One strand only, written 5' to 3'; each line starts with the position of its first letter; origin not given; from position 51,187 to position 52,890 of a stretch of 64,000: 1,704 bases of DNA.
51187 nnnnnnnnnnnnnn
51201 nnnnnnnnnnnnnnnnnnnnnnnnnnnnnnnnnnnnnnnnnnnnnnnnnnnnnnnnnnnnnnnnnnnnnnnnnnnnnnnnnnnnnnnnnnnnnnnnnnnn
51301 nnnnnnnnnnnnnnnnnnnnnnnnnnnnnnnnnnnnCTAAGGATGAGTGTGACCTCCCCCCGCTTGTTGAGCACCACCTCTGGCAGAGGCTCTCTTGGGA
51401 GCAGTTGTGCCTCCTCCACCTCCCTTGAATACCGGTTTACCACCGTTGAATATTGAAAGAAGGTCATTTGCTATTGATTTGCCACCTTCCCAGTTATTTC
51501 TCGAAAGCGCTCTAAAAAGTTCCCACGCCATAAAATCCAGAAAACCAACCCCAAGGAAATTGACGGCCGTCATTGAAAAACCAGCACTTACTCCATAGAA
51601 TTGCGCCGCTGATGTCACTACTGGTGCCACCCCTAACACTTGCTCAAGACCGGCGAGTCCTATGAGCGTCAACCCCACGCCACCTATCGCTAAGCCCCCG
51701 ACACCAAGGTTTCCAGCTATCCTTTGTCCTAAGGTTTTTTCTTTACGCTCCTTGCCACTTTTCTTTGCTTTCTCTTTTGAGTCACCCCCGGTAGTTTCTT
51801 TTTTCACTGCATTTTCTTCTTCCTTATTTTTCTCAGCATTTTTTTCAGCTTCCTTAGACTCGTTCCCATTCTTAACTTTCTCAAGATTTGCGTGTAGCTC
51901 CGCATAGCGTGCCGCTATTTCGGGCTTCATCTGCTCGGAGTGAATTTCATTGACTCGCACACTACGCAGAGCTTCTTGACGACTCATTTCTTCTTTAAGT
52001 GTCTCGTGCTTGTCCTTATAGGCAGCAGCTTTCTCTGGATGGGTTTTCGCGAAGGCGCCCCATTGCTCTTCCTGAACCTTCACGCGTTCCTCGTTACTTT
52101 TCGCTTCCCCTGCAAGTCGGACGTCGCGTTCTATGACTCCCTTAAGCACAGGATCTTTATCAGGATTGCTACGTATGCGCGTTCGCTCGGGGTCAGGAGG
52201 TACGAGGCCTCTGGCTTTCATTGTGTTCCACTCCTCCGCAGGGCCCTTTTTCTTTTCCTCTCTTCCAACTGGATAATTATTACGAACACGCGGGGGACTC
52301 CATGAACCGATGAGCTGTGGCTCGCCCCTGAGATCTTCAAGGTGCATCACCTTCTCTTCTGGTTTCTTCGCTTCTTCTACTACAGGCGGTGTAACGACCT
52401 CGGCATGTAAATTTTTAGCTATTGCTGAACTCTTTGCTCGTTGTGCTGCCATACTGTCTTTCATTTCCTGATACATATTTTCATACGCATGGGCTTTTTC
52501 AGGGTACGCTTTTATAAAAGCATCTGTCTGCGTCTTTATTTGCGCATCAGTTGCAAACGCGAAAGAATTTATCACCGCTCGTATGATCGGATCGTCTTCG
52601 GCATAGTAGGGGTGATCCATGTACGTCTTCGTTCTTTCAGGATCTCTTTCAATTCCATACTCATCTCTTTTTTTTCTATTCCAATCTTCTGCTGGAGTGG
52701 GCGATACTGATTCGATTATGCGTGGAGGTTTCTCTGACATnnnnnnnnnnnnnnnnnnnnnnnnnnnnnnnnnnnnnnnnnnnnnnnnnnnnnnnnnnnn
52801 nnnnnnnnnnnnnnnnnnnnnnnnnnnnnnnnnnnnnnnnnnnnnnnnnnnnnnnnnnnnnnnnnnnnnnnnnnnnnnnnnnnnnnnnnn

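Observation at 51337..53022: Novel repeat-containing Lys/Glu-rich membrane protein inserted between fusA and tuf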

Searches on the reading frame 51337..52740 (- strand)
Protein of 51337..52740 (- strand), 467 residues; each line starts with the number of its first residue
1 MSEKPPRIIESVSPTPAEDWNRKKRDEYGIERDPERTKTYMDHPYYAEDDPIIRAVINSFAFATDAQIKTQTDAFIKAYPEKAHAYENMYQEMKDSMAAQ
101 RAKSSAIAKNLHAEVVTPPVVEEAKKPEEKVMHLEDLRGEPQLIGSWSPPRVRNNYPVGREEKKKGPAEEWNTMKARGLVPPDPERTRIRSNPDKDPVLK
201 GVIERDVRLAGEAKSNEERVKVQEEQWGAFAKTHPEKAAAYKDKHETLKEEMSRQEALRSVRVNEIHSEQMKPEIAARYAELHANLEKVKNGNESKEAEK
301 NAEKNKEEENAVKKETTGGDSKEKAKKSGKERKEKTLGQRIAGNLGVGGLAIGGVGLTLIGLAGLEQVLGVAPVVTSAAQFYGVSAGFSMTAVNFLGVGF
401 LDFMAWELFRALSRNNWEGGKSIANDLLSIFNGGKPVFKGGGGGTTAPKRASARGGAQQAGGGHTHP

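Call 3: search_protein_families(library=pfam, proteins=[window:51337-52740:-], max_evalue=1)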
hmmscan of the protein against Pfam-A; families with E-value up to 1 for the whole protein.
window:51337-52740:- (467 aa): 1 family
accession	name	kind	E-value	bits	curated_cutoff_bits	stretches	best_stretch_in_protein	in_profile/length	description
PF05642.16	Sporozoite_P67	-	0.0038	15.9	28.9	1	288-380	132-222/727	Sporozoite P67 surface antigen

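Call 4: search_protein_families(library=ncbifam, proteins=[window:51337-52740:-], max_evalue=1)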
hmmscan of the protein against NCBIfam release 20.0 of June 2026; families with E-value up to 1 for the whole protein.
window:51337-52740:- (467 aa): 1 family
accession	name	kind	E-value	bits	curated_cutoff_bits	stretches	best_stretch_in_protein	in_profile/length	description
NF033847.1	MCP_Sipho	equivalog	0.14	11.3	75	1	236-337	14-119/549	major capsid protein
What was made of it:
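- On SecE: No Pfam or NCBIfam hit (calls 3, 4).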

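Call 7: find_homologous_proteins(query=window:51337-52740:-, max_evalue=0.001)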
Query window:51337-52740:- (467 aa): 4 proteins with E <= 0.001 among 8000 candidates.
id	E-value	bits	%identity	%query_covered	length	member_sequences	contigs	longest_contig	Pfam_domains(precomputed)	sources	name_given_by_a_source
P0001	2.7e-279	945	100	91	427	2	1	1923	-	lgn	-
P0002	1.8e-24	105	34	58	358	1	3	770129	-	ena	-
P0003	4.0e-19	87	57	16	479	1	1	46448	-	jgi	jgi:hypothetical protein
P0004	1.7e-9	55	30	68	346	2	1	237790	-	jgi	jgi:hypothetical protein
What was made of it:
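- Tried and rejected: The JGI scan did not recover even the JGI-derived members found in call 7.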

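Call 9: find_encoding_contigs(protein=P0002, flank=8000, max_places=4)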
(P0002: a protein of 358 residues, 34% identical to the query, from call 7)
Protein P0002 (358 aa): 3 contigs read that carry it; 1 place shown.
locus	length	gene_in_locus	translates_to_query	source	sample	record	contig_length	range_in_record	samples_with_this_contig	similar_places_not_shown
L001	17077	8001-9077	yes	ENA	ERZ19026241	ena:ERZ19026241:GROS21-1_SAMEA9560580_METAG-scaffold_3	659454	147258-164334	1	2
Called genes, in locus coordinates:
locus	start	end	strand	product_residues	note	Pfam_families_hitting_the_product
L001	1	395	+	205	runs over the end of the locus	-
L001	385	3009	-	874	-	PF02450:LCAT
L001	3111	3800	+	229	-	PF13620:CarboxypepD_reg (weak)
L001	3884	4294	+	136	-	PF00164:Ribosom_S12_S23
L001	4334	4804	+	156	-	PF00177:Ribosomal_S7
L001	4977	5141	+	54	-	-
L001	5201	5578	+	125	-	-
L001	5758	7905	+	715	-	PF00009:GTP_EFTU, PF03144:GTP_EFTU_D2, PF22042:EF-G_D2, PF14492:EFG_III, PF16658:RF3_C (weak), PF03764:EFG_IV, PF00679:EFG_C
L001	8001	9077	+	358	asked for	-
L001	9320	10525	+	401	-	PF00009:GTP_EFTU, PF03144:GTP_EFTU_D2, PF03143:GTP_EFTU_D3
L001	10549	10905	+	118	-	PF00338:Ribosomal_S10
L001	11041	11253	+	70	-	-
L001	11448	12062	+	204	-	PF00297:Ribosomal_L3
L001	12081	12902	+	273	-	PF00573:Ribosomal_L4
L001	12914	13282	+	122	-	PF00276:Ribosomal_L23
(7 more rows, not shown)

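Call 10: find_encoding_contigs(protein=P0004, flank=8000, max_places=4)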
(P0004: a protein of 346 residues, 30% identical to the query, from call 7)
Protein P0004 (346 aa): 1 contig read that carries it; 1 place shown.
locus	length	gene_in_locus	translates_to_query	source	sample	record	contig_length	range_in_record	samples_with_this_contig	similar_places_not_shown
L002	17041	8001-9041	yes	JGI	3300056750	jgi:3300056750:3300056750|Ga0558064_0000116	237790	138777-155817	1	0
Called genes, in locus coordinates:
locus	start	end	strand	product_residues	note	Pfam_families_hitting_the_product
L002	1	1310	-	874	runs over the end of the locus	PF02450:LCAT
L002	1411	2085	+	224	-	-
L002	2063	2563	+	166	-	PF00164:Ribosom_S12_S23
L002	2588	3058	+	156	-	PF00177:Ribosomal_S7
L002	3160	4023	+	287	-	PF07963:N_methyl (weak), PF07953:Toxin_R_bind_N, PF13385:Laminin_G_3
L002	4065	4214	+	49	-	-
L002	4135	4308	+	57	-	-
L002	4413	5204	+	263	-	PF18348:SH3_16, PF00877:NLPC_P60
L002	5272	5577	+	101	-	-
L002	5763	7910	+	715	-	PF00009:GTP_EFTU, PF03144:GTP_EFTU_D2, PF22042:EF-G_D2, PF14492:EFG_III, PF16658:RF3_C (weak), PF03764:EFG_IV, PF00679:EFG_C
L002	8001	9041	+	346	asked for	-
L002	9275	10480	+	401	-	PF00009:GTP_EFTU, PF03144:GTP_EFTU_D2, PF03143:GTP_EFTU_D3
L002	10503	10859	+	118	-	PF00338:Ribosomal_S10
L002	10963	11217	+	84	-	-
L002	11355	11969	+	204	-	PF00297:Ribosomal_L3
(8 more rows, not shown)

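Call 11: find_encoding_contigs(protein=P0003, flank=8000, max_places=4)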
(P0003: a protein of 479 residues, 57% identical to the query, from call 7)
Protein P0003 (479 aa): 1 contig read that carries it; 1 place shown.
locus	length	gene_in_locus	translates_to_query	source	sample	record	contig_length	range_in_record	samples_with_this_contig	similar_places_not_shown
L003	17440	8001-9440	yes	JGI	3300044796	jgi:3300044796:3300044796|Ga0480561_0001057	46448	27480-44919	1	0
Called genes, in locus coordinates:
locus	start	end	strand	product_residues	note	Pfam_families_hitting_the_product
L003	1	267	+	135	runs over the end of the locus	PF00164:Ribosom_S12_S23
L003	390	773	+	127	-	PF00177:Ribosomal_S7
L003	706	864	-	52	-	-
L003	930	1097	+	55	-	-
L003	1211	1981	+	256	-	PF18348:SH3_16, PF00877:NLPC_P60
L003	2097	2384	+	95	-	-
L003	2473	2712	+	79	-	PF10685:KGG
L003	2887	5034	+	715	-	PF00009:GTP_EFTU, PF03144:GTP_EFTU_D2, PF22042:EF-G_D2, PF14492:EFG_III, PF16658:RF3_C (weak), PF03764:EFG_IV, PF00679:EFG_C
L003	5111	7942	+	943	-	PF14592:Chondroitinas_B, PF13229:Beta_helix, PF00353:HemolysinCabind (weak), PF00722:Glyco_hydro_16, PF03935:SKN1_KRE6_Sbg1 (faint)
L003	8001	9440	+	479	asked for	-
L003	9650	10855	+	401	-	PF00009:GTP_EFTU, PF03144:GTP_EFTU_D2, PF03143:GTP_EFTU_D3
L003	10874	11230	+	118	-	PF00338:Ribosomal_S10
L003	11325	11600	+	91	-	-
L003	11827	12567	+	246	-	-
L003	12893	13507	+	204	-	PF00297:Ribosomal_L3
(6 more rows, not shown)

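Call 14: find_homologous_proteins(query=A1, max_evalue=0.001)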
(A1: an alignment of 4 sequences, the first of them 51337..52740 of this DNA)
Query A1 (4 sequences) (467 aa, profile of the alignment): 4 proteins with E <= 0.001 among 8000 candidates.
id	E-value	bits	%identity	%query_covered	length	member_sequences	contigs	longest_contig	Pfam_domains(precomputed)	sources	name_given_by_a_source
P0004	6.3e-165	567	30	68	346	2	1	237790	-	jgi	jgi:hypothetical protein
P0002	3.0e-139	482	34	58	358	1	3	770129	-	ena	-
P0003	8.3e-136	471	57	16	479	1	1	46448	-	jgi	jgi:hypothetical protein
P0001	6.0e-107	376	100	91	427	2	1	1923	-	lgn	-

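Call 17: find_related_loci(query=A1, collection=genome_contigs, flank=8000)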
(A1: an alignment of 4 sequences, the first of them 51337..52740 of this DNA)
Query A1 (467 aa) in genome_contigs; peptide patterns used: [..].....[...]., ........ (x = any residue, [..] = any of these).
123 stretches matched a pattern, but none encodes a relative of the query by tblastn (E <= 1e-3).

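Call 18: find_related_loci(query=A1, collection=metagenome_contigs, flank=8000)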
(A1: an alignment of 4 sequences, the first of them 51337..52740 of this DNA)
Query A1 (467 aa) in metagenome_contigs; peptide patterns used: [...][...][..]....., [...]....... (x = any residue, [..] = any of these).
169 stretches matched a pattern, but none encodes a relative of the query by tblastn (E <= 1e-3).

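Call 22: find_encoding_contigs(protein=P0001, flank=3000, max_places=4)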
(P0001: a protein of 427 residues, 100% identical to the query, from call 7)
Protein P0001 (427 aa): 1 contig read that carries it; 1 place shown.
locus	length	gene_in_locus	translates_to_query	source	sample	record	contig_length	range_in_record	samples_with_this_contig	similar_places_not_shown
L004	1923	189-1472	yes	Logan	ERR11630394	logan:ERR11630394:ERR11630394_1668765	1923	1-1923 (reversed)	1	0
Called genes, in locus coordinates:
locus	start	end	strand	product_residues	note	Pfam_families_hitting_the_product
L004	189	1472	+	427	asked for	-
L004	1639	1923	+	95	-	?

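Call 26: search_protein_families(library=pfam, proteins=[P0002, P0003, P0004], max_evalue=1)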
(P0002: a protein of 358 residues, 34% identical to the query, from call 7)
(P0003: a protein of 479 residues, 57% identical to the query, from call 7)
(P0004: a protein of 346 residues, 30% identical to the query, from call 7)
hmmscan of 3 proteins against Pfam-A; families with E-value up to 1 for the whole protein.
P0002 (358 aa): 1 family
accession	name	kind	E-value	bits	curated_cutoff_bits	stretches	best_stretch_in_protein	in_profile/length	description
PF20705.2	DUF6821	-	0.0005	20.4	27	1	180-271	14-108/174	Family of unknown function (DUF6821)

P0003 (479 aa): 2 families
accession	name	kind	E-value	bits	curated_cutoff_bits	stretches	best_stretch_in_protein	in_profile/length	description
PF17397.7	TSX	-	0.064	13.9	25.8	1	188-239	9-60/145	TSX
PF18489.6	Alpha_Helical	-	0.18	12.5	32.4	1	152-191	48-86/127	Alpha helical domain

P0004 (346 aa): 0 families

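Call 28: search_protein_representatives(alignment_id=A1)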
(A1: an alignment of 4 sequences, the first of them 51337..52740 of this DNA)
Query: 4 sequences, 338 profile positions. Proteins with E-value up to 0.001 (for the whole library): 33; up to 1e-10: 10; up to 1e-30: 4. The best 33 are listed.
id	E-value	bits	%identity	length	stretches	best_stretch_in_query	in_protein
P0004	2.0e-165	566.7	-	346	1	1-338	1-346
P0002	9.6e-140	482.3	-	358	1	1-338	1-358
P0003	2.6e-136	471.0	-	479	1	1-336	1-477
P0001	1.9e-107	376.1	-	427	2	5-338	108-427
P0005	4.9e-22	95.3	-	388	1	50-336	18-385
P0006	1.8e-20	90.1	-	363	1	41-337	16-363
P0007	5.2e-15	72.2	-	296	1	106-337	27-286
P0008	7.4e-14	68.4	-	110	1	1-103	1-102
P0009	5.9e-13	65.4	-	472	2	77-327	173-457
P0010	7.7e-12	61.8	-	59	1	1-67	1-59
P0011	1.2e-10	57.9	-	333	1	154-338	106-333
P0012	3.9e-10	56.2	-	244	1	42-239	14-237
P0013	5.2e-10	55.8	-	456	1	122-338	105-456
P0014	5.0e-09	52.5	-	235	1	155-336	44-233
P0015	3.0e-07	46.7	-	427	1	98-337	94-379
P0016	4.5e-07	46.1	-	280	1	210-336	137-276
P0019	5.6e-06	42.5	-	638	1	124-337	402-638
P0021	8.6e-06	41.9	-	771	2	39-139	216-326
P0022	1.2e-05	41.4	-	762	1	41-180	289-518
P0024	2.6e-05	40.3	-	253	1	166-335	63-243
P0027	2.4e-04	37.1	-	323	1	109-334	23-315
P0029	4.2e-04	36.3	-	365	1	166-334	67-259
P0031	7.2e-04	35.6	-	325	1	37-125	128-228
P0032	7.2e-04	35.6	-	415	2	39-205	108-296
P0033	7.8e-04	35.4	-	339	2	82-155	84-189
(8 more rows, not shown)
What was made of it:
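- It has 4 close and 33 total cluster representatives among 1.84 billion proteins (calls 7, 14, 28). Profile E-values reach 1e-165 (call 28).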

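Call 31: find_encoding_contigs(protein=P0005, flank=6000, max_places=2)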
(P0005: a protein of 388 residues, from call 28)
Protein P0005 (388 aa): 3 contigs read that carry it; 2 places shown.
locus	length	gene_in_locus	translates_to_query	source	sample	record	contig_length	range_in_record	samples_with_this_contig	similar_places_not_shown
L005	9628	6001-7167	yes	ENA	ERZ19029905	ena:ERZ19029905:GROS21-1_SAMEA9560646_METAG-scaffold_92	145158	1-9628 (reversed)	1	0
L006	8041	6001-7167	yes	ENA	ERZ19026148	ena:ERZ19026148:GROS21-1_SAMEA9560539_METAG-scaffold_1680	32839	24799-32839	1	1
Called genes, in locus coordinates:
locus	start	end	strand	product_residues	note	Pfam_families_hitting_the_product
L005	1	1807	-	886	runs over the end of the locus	PF02450:LCAT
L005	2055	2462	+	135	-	PF00164:Ribosom_S12_S23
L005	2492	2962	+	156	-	PF00177:Ribosomal_S7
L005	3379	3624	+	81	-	-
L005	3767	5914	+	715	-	PF00009:GTP_EFTU, PF03144:GTP_EFTU_D2, PF22042:EF-G_D2, PF14492:EFG_III, PF16658:RF3_C (weak), PF03764:EFG_IV, PF00679:EFG_C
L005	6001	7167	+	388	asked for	-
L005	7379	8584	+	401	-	PF00009:GTP_EFTU, PF03144:GTP_EFTU_D2, PF03143:GTP_EFTU_D3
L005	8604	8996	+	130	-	PF00338:Ribosomal_S10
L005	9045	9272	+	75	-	-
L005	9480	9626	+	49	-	?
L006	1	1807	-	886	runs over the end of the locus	PF02450:LCAT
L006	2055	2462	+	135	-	PF00164:Ribosom_S12_S23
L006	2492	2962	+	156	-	PF00177:Ribosomal_S7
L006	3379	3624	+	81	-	-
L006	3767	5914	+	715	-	PF00009:GTP_EFTU, PF03144:GTP_EFTU_D2, PF22042:EF-G_D2, PF14492:EFG_III, PF16658:RF3_C (weak), PF03764:EFG_IV, PF00679:EFG_C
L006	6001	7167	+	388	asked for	-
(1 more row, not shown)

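Call 32: find_encoding_contigs(protein=P0009, flank=6000, max_places=2)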
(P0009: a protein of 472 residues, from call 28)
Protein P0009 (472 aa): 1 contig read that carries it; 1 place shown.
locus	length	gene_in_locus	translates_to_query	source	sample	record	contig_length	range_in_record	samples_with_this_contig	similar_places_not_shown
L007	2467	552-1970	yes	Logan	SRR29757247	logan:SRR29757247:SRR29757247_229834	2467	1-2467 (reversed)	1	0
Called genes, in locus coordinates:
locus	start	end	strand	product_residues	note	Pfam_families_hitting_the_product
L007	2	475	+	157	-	?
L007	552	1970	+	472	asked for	-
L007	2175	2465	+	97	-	?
